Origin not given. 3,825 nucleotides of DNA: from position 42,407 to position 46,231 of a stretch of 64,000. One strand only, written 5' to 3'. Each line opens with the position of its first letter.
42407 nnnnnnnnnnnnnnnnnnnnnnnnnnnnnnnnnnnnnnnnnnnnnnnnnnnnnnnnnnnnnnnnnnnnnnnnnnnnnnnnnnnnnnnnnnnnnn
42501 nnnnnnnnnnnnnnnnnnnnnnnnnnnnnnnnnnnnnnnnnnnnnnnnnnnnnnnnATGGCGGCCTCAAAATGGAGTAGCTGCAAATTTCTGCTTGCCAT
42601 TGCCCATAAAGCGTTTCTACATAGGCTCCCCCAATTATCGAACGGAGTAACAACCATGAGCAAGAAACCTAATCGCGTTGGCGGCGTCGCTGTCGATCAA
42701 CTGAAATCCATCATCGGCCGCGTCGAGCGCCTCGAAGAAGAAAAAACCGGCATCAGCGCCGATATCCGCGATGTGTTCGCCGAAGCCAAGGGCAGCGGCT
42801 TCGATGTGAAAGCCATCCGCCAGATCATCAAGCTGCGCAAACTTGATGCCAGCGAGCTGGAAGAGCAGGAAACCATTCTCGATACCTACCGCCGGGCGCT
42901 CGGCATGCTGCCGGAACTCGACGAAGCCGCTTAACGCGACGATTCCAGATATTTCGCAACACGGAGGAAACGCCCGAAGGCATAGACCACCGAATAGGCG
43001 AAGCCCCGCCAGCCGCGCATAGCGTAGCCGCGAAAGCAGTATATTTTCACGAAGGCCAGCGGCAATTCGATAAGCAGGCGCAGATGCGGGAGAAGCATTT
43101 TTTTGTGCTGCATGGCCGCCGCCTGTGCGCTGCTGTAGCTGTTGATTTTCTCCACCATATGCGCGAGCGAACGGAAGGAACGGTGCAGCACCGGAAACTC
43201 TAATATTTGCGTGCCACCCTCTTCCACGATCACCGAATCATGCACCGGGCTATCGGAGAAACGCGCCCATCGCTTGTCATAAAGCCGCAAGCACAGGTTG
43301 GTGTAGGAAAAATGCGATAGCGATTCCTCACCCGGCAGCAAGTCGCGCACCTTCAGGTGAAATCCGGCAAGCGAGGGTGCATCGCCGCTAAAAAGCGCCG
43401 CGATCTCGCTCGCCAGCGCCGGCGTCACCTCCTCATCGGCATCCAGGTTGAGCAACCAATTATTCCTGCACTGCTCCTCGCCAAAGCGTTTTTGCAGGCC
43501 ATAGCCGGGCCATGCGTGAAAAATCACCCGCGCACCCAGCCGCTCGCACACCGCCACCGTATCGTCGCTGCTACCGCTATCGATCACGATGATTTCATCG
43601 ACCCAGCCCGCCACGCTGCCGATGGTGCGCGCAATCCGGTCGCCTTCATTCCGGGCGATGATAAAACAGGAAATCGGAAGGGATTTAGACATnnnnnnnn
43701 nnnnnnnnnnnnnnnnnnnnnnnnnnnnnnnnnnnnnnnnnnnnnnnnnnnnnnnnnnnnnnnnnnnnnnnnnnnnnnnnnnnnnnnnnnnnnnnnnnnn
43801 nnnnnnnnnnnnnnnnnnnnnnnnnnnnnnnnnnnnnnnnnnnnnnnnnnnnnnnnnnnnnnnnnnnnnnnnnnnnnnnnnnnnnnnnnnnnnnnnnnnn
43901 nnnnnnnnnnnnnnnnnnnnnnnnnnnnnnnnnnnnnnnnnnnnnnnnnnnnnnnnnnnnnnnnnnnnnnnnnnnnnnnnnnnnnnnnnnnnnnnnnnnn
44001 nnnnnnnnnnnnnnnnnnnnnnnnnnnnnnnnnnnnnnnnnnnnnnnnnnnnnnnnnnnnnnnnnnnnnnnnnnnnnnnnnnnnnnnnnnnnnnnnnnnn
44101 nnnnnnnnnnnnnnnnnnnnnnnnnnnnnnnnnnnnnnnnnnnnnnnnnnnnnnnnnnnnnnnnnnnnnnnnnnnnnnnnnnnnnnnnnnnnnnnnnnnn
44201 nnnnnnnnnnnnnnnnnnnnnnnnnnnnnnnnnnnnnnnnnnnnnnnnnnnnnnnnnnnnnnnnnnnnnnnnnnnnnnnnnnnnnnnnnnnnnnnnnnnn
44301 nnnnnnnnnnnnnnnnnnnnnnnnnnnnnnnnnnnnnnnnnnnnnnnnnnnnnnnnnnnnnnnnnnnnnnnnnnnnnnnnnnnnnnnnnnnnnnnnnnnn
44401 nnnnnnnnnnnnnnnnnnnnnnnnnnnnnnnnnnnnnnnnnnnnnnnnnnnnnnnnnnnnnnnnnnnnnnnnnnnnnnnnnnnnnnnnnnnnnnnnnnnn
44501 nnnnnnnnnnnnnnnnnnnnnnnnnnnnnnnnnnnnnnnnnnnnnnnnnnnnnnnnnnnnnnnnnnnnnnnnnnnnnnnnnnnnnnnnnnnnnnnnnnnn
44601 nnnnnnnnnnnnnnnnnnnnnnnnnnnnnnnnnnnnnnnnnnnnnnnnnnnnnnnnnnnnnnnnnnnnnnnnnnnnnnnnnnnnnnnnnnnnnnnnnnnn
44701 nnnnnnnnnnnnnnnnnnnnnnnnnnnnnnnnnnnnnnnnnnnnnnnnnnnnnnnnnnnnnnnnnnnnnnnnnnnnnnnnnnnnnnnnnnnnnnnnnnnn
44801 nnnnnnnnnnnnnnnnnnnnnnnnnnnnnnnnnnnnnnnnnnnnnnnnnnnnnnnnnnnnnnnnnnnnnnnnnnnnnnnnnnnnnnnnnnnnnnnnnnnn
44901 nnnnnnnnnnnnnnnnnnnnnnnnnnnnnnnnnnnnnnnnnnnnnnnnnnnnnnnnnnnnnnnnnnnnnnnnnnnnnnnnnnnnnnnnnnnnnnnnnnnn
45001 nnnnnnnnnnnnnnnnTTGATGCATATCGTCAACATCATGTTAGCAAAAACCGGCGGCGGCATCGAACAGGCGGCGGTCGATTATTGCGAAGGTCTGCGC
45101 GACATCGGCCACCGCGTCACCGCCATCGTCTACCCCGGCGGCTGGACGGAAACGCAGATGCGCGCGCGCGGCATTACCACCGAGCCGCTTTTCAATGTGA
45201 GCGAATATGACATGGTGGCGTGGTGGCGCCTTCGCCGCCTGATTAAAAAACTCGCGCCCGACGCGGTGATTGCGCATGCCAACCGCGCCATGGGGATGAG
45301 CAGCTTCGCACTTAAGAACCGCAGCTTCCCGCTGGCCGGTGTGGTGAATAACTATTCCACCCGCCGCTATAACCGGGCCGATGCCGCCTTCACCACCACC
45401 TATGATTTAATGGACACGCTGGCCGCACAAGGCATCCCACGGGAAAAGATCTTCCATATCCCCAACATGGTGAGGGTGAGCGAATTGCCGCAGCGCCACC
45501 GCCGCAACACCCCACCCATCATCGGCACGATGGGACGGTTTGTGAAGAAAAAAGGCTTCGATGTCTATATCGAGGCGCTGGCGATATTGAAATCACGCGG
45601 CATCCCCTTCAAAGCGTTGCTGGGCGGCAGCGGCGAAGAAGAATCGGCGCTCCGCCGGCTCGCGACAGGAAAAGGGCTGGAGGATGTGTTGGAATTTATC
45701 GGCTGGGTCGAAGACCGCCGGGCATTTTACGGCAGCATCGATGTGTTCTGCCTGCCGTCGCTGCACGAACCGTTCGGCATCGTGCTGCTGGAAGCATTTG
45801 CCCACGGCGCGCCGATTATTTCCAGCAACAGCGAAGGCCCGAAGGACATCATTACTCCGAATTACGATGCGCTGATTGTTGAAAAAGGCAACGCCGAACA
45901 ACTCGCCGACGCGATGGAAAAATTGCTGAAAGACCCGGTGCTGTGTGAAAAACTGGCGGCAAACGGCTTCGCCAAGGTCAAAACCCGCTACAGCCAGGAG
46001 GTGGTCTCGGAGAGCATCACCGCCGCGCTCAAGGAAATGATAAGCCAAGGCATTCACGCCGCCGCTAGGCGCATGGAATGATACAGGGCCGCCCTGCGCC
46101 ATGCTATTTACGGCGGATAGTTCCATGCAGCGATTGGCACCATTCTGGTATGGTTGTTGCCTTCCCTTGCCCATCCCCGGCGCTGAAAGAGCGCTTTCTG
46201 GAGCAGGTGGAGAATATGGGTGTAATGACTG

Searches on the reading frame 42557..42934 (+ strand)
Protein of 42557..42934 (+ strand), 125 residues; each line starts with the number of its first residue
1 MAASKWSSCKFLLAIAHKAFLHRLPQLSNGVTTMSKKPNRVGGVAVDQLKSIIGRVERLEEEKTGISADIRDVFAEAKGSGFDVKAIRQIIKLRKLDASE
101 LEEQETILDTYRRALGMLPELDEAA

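Call 44: search_protein_families(library=pfam, proteins=[window:42557-42934:+], max_evalue=0.001)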
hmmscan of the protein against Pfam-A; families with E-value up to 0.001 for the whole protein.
window:42557-42934:+ (125 aa): 1 family
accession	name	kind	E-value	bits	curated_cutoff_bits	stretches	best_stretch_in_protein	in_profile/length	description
PF10073.14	GapR_DNA-bd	-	1.1e-32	111.9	22.6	1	46-116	2-72/72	GapR-like, DNA-binding domain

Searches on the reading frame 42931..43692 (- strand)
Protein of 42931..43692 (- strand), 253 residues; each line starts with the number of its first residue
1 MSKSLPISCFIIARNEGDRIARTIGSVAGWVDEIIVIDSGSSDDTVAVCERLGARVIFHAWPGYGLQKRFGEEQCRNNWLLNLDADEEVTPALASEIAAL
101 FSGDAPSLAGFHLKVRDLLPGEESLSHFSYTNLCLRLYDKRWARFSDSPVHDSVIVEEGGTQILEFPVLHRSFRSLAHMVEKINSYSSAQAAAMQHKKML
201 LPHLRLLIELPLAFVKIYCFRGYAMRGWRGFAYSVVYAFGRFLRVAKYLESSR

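Call 44: search_protein_families(library=pfam, proteins=[window:42931-43692:-], max_evalue=0.001)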
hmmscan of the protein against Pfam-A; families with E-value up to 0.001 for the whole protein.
window:42931-43692:- (253 aa): 2 families
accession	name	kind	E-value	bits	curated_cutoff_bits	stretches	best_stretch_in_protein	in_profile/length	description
PF00535.33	Glycos_transf_2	-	9.5e-18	65.1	23.3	1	8-123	1-125/168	Glycosyl transferase family 2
PF13704.12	Glyco_tranf_2_4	-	5.7e-06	27.2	27.5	1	14-87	1-82/98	Glycosyl transferase family 2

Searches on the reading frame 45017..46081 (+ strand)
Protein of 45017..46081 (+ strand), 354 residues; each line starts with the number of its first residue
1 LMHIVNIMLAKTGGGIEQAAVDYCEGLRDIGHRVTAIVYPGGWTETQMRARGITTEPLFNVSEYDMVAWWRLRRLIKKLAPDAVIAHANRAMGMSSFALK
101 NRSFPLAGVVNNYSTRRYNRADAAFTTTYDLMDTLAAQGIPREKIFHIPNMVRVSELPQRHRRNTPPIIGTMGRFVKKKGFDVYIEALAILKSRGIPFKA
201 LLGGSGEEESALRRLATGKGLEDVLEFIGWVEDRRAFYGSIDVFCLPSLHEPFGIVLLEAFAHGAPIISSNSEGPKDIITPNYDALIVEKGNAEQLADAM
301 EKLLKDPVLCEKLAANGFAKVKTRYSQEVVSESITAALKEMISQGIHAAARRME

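Call 44: search_protein_families(library=pfam, proteins=[window:45017-46081:+], max_evalue=0.001)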
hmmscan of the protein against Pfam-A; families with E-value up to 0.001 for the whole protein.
window:45017-46081:+ (354 aa): 6 families
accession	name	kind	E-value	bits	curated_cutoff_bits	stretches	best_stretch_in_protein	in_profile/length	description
PF00534.26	Glycos_transf_1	-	9.1e-41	139.7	26.4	1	160-317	8-169/172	Glycosyl transferases group 1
PF13692.12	Glyco_trans_1_4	-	1.1e-33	116.9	27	1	167-306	2-142/142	Glycosyl transferases group 1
PF13439.12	Glyco_transf_4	-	1.2e-14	55.2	28.5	1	14-154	2-168/170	Glycosyltransferase Family 4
PF13579.12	Glyco_trans_4_4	-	9.9e-14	52.4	29.7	1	14-106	1-97/158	Glycosyl transferase 4-like domain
PF20706.3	GT4-conflict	-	3.4e-11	43.2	26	1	143-308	173-359/385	Family 4 Glycosyltransferase in conflict systems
PF13524.12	Glyco_trans_1_2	-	1.2e-05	25.7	25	1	257-327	67-135/144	Glycosyl transferase-like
